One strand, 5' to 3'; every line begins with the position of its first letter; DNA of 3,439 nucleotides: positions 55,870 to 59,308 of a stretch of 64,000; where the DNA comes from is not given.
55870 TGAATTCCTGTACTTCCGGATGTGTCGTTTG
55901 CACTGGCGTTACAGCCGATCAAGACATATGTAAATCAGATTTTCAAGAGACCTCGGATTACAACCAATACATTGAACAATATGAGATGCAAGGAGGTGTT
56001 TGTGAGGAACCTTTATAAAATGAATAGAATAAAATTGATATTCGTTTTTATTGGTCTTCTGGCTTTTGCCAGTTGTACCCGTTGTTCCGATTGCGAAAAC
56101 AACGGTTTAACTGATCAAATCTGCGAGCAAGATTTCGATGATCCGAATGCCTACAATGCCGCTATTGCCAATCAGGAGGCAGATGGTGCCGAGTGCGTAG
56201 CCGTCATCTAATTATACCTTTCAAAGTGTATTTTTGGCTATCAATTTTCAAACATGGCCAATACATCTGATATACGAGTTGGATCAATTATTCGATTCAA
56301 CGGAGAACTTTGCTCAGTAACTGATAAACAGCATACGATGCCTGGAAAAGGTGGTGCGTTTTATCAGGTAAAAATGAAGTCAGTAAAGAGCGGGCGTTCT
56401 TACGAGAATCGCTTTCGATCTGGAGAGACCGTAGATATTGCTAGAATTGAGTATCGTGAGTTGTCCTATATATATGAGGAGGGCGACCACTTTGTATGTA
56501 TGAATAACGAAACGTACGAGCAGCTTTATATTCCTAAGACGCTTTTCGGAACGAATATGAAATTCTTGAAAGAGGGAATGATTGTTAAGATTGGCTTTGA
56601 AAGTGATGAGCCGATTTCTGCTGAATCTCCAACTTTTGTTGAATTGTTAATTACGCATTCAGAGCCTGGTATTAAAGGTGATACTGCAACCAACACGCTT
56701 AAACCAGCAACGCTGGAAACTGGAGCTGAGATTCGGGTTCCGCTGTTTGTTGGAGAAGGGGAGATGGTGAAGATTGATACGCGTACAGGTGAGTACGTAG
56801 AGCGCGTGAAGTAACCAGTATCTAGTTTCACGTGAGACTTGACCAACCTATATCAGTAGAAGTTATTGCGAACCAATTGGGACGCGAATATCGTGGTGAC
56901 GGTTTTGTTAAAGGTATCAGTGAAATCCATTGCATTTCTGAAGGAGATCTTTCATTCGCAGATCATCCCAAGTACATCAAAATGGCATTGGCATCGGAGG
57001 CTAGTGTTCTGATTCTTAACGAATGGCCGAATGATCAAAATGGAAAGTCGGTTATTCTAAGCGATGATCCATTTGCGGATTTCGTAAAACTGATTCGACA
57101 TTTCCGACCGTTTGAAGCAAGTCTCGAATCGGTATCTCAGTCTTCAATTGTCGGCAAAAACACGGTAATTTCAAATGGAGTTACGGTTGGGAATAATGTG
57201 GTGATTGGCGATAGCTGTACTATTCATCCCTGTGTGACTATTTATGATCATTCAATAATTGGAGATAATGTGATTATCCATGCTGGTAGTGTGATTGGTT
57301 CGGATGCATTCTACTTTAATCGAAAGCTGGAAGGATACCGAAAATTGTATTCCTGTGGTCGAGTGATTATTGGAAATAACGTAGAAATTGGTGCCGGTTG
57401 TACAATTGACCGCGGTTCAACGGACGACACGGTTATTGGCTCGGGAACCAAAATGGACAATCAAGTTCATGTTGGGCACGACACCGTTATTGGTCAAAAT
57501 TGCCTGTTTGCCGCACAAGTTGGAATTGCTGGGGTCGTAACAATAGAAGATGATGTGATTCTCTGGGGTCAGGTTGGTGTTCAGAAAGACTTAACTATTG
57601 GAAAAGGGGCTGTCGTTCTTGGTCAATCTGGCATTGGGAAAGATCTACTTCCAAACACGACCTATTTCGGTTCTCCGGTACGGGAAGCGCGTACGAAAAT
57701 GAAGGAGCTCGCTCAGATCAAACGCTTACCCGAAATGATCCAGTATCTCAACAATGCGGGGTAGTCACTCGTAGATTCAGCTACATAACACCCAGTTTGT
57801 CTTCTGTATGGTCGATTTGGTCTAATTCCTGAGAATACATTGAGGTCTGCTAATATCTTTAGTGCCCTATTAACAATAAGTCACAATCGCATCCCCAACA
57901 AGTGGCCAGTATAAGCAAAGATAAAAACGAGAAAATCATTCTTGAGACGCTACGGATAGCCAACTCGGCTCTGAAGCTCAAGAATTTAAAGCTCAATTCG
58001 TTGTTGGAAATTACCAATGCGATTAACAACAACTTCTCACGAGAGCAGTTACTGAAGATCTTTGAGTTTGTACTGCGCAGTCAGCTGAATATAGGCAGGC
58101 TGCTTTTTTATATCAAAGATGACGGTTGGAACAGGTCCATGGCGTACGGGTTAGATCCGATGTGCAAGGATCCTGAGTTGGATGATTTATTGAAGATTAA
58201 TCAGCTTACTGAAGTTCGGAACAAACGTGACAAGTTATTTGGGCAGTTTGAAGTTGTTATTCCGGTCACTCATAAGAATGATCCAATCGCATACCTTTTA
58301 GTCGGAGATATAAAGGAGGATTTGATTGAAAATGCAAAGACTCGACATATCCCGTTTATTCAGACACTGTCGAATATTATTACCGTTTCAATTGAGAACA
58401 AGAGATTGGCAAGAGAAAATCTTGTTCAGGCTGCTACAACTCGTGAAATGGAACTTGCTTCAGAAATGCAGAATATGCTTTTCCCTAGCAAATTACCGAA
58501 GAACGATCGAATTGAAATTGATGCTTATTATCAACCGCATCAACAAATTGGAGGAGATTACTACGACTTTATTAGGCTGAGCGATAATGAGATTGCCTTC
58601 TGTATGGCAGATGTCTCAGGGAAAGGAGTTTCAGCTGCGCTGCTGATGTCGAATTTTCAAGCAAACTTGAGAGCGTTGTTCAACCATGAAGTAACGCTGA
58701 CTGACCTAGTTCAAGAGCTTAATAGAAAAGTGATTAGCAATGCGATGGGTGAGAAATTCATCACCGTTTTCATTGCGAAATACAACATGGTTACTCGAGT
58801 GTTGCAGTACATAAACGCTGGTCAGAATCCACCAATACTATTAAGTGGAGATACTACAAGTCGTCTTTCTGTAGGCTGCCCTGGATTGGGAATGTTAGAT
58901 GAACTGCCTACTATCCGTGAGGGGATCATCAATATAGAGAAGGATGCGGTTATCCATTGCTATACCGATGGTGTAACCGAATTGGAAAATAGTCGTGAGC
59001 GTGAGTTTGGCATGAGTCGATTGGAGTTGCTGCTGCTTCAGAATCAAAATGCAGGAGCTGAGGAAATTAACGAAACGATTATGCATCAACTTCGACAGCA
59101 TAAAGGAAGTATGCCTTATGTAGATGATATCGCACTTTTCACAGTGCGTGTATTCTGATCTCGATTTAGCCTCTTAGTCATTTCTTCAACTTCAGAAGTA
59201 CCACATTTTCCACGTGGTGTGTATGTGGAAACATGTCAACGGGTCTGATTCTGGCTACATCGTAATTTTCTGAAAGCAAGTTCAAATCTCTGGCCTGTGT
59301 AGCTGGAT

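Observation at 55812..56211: Tandem pair of paralogous small Cys-rich lipo/secreted peptides (about 45-aa mature) separated by 1 nt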

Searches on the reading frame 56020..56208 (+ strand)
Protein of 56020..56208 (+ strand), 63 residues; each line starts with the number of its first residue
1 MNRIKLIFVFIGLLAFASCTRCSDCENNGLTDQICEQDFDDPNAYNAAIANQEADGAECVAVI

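Call 3: search_protein_families(library=pfam, proteins=[window:56020-56208:+], max_evalue=10)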
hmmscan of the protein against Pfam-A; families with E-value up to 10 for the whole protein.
seq(63 aa): 0 families

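Call 4: search_protein_families(library=ncbifam, proteins=[window:56020-56208:+], max_evalue=10)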
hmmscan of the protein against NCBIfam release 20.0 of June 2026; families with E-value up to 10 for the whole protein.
seq(63 aa): 0 families

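Call 6: find_homologous_proteins(query=window:56020-56208:+, max_evalue=10)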
Query seq(63 aa) (63 aa): 6 proteins with E <= 10 among 6 candidates.
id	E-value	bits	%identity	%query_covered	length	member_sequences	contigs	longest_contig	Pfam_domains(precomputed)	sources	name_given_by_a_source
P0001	4.6e-35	135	100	100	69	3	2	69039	-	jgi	jgi:hypothetical protein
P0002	6.6e-31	122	87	100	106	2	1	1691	-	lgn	-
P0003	1.5e-30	121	89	100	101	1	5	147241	-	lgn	-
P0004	1.5e-29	118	86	100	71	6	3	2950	-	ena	-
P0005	2.8e-29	117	83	100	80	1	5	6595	-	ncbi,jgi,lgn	ncbi:MAG: hypothetical protein ACI9FU_001532 [Granulosicoccus sp.]|jgi:hypothetical protein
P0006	1.2e-27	112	83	100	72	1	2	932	-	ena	-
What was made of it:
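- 56020..56211 (+): ORF2, type-2 mini-lipoprotein precursor, 63 aa plus stop. Homologs P0001-P0006 (call 6).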

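Call 9: find_encoding_contigs(protein=P0003, flank=6000, max_places=5)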
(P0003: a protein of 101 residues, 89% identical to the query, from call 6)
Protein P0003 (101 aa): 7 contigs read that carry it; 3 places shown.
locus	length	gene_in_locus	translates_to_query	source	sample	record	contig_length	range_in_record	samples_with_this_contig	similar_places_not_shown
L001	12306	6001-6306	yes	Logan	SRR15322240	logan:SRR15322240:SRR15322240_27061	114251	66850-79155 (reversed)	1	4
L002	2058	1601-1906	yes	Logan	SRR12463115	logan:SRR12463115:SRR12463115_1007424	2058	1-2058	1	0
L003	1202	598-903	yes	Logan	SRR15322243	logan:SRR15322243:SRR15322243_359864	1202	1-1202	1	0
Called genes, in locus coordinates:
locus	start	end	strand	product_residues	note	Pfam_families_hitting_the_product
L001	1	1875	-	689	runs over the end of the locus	PF13573:SprB (weak), PF18962:Por_Secre_tail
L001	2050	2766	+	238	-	PF00106:adh_short, PF13561:adh_short_C2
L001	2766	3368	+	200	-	PF00702:Hydrolase (weak), PF12710:HAD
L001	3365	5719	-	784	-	PF00932:LTD, PF13290:CHB_HEX_C_1, PF13287:Fn3_assoc, PF08757:CotH, PF18998:Flg_new_2 (weak), PF18962:Por_Secre_tail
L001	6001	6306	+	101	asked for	-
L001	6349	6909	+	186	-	PF08207:EFP_N, PF01132:EFP, PF09285:Elong-fact-P_C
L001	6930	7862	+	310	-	PF04613:LpxD, PF25084:LbH_EIF2B (weak), PF25087:GMPPB_C (faint), PF00132:Hexapep, PF14602:Hexapep_2 (faint), PF00132:Hexapep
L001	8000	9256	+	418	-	PF07228:SpoIIE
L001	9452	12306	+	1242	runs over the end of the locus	PF00801:PKD, PF18911:PKD_4, PF00801:PKD, PF18911:PKD_4, PF00801:PKD, PF18911:PKD_4, PF00801:PKD, PF18911:PKD_4, +8 more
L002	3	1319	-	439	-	?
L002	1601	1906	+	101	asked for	-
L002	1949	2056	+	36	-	?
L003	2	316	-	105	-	?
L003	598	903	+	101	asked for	-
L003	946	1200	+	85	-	?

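Call 10: find_encoding_contigs(protein=P0005, flank=6000, max_places=5)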
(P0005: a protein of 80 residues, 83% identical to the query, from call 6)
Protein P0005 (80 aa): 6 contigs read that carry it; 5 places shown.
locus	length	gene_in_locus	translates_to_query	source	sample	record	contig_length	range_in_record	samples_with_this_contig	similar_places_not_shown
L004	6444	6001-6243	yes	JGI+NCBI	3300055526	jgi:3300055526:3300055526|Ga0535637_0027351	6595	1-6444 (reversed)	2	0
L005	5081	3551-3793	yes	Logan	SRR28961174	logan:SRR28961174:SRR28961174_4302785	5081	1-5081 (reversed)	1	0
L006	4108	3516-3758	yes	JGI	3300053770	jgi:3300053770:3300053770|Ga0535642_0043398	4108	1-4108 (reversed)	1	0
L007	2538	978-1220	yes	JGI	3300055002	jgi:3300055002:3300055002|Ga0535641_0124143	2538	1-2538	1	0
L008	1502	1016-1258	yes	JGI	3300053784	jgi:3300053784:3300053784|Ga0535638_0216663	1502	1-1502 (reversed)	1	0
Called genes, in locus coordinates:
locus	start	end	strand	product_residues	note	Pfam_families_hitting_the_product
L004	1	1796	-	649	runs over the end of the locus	?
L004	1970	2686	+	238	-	PF00106:adh_short, PF13561:adh_short_C2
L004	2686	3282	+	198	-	PF12710:HAD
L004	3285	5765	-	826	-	PF00932:LTD, PF13287:Fn3_assoc, PF13290:CHB_HEX_C_1, PF08757:CotH, PF18962:Por_Secre_tail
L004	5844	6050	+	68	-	-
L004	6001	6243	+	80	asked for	-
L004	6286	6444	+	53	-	PF08207:EFP_N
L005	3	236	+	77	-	?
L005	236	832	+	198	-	PF12710:HAD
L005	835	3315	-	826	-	PF00932:LTD, PF13287:Fn3_assoc, PF13290:CHB_HEX_C_1, PF08757:CotH, PF18962:Por_Secre_tail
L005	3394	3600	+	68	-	-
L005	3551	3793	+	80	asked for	-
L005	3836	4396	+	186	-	PF08207:EFP_N, PF01132:EFP, PF09285:Elong-fact-P_C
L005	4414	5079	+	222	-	?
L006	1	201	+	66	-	?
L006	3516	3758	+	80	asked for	-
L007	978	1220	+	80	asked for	-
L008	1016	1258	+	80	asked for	-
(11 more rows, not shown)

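Call 16: find_encoding_contigs(protein=P0004, flank=3000, max_places=3)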
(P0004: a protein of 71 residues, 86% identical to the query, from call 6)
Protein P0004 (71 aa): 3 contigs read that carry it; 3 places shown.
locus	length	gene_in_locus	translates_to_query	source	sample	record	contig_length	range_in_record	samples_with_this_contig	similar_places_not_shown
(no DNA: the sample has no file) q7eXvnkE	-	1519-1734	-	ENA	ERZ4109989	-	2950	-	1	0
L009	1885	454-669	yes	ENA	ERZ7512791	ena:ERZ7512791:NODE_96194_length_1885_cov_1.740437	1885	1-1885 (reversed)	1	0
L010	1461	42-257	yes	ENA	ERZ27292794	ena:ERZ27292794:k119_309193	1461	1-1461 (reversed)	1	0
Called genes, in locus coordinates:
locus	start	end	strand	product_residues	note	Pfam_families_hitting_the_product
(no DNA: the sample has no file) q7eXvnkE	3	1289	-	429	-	?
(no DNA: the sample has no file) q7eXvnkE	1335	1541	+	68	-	-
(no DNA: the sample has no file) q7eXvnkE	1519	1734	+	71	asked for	-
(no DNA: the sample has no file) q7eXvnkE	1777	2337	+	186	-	PF08207:EFP_N, PF01132:EFP, PF09285:Elong-fact-P_C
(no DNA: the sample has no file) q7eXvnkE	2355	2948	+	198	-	?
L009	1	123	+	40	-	?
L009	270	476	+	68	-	-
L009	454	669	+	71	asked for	-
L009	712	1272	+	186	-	PF08207:EFP_N, PF01132:EFP, PF09285:Elong-fact-P_C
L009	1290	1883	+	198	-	?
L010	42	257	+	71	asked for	-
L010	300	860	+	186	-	PF08207:EFP_N, PF01132:EFP, PF09285:Elong-fact-P_C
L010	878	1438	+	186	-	PF04613:LpxD, PF25084:LbH_EIF2B (weak), PF25087:GMPPB_C (weak), PF00132:Hexapep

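Call 17: find_encoding_contigs(protein=P0002, flank=3000, max_places=2)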
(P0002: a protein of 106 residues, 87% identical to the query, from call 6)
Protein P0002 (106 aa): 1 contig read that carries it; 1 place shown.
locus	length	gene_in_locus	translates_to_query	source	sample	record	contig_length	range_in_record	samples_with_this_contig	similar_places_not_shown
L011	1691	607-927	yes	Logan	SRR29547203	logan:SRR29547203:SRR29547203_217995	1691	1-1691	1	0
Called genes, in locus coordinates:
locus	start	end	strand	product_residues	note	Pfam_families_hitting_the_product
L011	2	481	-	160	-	?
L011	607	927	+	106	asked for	-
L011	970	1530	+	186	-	PF08207:EFP_N, PF01132:EFP, PF09285:Elong-fact-P_C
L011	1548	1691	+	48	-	?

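Call 18: find_encoding_contigs(protein=P0006, flank=3000, max_places=2)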
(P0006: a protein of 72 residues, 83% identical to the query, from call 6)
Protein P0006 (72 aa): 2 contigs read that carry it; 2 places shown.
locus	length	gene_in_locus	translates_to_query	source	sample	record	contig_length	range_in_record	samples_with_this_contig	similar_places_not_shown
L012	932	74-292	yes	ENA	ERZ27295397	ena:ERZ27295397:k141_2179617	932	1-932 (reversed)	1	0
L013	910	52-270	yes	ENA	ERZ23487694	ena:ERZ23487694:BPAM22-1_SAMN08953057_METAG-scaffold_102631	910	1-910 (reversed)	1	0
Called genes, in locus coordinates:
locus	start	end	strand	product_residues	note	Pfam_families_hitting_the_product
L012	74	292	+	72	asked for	-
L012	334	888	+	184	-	PF08207:EFP_N, PF01132:EFP, PF09285:Elong-fact-P_C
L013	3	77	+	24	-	?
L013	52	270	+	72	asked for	-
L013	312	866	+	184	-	PF08207:EFP_N, PF01132:EFP, PF09285:Elong-fact-P_C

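Call 78: search_protein_families(library=padloc, proteins=[window:56020-56208:+], max_evalue=1)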
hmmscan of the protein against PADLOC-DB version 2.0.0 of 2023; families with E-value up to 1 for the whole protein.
window:56020-56208:+ (63 aa): 0 families

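Call 79: search_protein_families(library=phrogs, proteins=[window:56020-56208:+], max_evalue=1)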
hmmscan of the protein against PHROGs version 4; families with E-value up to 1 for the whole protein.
window:56020-56208:+ (63 aa): 1 family
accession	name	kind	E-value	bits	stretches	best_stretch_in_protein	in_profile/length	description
phrog_24056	-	unknown function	0.13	13.4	1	1-28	1-28/73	-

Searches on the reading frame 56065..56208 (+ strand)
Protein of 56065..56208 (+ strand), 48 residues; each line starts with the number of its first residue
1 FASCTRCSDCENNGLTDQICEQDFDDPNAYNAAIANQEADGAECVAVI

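Call 44: find_related_loci(query=A4, collection=genome_contigs, flank=5000)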
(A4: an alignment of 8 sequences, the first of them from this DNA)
Query A4 (48 aa) in genome_contigs; peptide patterns used: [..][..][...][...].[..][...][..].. (x = any residue, [..] = any of these).
23 stretches matched a pattern; 16 encode a relative of the query (tblastn E <= 1e-3); 16 distinct loci.
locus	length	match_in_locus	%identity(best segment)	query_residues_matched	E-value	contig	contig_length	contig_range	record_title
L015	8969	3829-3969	53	1-47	9e-14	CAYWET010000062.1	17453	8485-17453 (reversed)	MAG TPA_asm: uncultured Chryseobacterium sp. isolate SRP334346_co1_109 genome assembly, contig: NODE_2794_length_17453_c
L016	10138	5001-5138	52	1-46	3e-12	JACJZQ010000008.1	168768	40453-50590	MAG: Flavobacteriales bacterium isolate HK-STAS-BACT-68 HK-STAS-BACT-68_8, whole genome shotgun sequence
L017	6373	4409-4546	43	1-46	5e-12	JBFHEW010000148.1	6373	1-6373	MAG: Bacteroidia bacterium isolate Mix_sand07.2021.05.G.11 k141_1535110_length_6373_cov_16.9607, whole genome shotgun se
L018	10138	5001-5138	41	1-46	2e-11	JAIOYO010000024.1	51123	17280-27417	MAG: Flavobacteriales bacterium isolate Tobar13m-G10 Tobar13m-C881, whole genome shotgun sequence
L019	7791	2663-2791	49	4-46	3e-11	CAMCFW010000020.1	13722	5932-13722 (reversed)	MAG: Chryseobacterium gleum isolate MiH-22jul19-154 genome assembly, contig: MiH-22jul19-C9112, whole genome shotgun seq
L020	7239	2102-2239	43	1-46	7e-11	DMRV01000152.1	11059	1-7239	MAG TPA_asm: Flavobacteriales bacterium isolate UBA10329 contig_110345, whole genome shotgun sequence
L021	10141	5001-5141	45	1-47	8e-11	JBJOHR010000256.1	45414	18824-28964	MAG: Bacteroidota bacterium isolate sharkriverslough_2019_sw_WHONDRS-S19S_0042_B_bin.68 scaffold_266523, whole genome sh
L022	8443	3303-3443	40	1-47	2e-10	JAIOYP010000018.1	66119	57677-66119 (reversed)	MAG: Flavobacteriales bacterium isolate Tobar13m-G11 Tobar13m-C592, whole genome shotgun sequence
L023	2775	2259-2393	47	1-45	5e-10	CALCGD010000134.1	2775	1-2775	MAG TPA_asm: uncultured Flavobacteriales bacterium isolate ERR2206780_bin.102_CONCOCT_v1.1_MAG genome assembly, contig:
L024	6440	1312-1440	44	4-46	1e-9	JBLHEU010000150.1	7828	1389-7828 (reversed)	MAG: Bacteroidia bacterium isolate 3300055003_35 Ga0535643_0011401, whole genome shotgun sequence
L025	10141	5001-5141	43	1-46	2e-9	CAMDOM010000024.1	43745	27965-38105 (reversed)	MAG: Chryseobacterium gleum isolate TrE-03may19-215 genome assembly, contig: TrE-03may19-C567, whole genome shotgun sequ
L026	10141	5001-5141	45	1-46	2e-9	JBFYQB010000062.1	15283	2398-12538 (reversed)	MAG: Flavobacteriales bacterium isolate PPR_0170 PPR_0170_bin.38.fa_k121_936898, whole genome shotgun sequence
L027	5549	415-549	42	2-46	7e-9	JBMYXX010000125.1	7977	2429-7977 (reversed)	MAG: Flavobacteriales bacterium isolate ME_XS_2208_bin_65 ME_XS_2208_bin_65_126, whole genome shotgun sequence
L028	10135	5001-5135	44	3-46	2e-8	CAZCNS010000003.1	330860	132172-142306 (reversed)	MAG TPA_asm: uncultured Chryseobacterium sp. isolate SRP319275_co3_67 genome assembly, contig: NODE_22_length_330860_cov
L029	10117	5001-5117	44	1-39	1e-7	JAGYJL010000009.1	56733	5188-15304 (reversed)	MAG: Flavobacteriales bacterium isolate M30B40 9, whole genome shotgun sequence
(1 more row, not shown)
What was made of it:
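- Tried and rejected: It was repeated with the type-2 subfamily (call 44).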

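Call 63: search_protein_families(library=pfam, proteins=[L025:3976-4752:+, L028:5133-6272:-, L028:6275-7696:-, L019:1536-2345:+, L025:5278-6213:-], max_evalue=0.001)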
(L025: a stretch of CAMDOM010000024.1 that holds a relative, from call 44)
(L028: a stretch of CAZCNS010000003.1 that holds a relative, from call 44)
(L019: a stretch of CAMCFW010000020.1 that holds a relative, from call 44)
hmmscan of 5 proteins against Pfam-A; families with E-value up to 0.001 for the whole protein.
L025:3976-4752:+ (259 aa): 1 family
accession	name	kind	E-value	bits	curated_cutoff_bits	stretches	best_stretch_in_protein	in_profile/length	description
PF14559.12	TPR_19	-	2e-07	31.7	25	1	189-235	11-57/68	Tetratricopeptide repeat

L028:5133-6272:- (379 aa): 1 family
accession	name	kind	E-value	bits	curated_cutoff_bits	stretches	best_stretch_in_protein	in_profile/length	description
PF16822.11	ALGX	-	1.3e-06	28.7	26.5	1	129-224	33-126/268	SGNH hydrolase-like domain, acetyltransferase AlgX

L028:6275-7696:- (473 aa): 2 families
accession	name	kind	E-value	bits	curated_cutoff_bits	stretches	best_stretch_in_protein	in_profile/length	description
PF03062.24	MBOAT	-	7.4e-33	114.7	27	1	148-345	81-296/337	MBOAT, membrane-bound O-acyltransferase family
PF13813.11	MBOAT_2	-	3.9e-08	33.9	25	1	263-326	2-67/85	Membrane bound O-acyl transferase family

L019:1536-2345:+ (270 aa): 1 family
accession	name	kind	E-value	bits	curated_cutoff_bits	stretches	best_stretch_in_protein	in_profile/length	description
PF01435.24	Peptidase_M48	-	5e-34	118.2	20.3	1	59-255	2-184/186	Peptidase family M48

L025:5278-6213:- (311 aa): 4 families
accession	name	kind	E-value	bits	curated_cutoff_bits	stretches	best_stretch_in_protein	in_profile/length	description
PF01663.27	Phosphodiest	-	3.8e-30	106.1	23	1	29-245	1-220/342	Type I phosphodiesterase / nucleotide pyrophosphatase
PF01676.23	Metalloenzyme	-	3.4e-09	37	24.3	1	176-272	138-227/252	Metalloenzyme superfamily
PF00884.28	Sulfatase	-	2.3e-08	34.1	25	1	194-248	200-245/301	Sulfatase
PF08665.17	PglZ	-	7e-05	23.3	25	1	172-247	102-173/179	PglZ domain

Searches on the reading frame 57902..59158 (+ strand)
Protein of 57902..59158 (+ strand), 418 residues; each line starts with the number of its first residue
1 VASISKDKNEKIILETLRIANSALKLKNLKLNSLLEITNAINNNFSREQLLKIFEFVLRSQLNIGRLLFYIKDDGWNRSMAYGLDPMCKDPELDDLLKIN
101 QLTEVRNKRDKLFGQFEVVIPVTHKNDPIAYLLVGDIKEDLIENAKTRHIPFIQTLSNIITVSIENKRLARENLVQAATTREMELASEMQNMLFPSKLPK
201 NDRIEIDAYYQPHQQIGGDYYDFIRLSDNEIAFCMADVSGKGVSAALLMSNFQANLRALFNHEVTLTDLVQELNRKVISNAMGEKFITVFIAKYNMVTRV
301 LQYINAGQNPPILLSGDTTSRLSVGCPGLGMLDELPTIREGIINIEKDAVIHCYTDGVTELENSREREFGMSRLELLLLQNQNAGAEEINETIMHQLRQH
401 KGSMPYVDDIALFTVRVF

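Call 63: search_protein_families(library=pfam, proteins=[window:57902-59158:+], max_evalue=0.001)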
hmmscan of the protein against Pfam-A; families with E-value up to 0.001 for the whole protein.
window:57902-59158:+ (418 aa): 1 family
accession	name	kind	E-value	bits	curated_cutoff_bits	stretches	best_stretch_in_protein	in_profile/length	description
PF07228.17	SpoIIE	-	2.5e-39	135.7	25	1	228-417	2-191/192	Stage II sporulation protein E (SpoIIE)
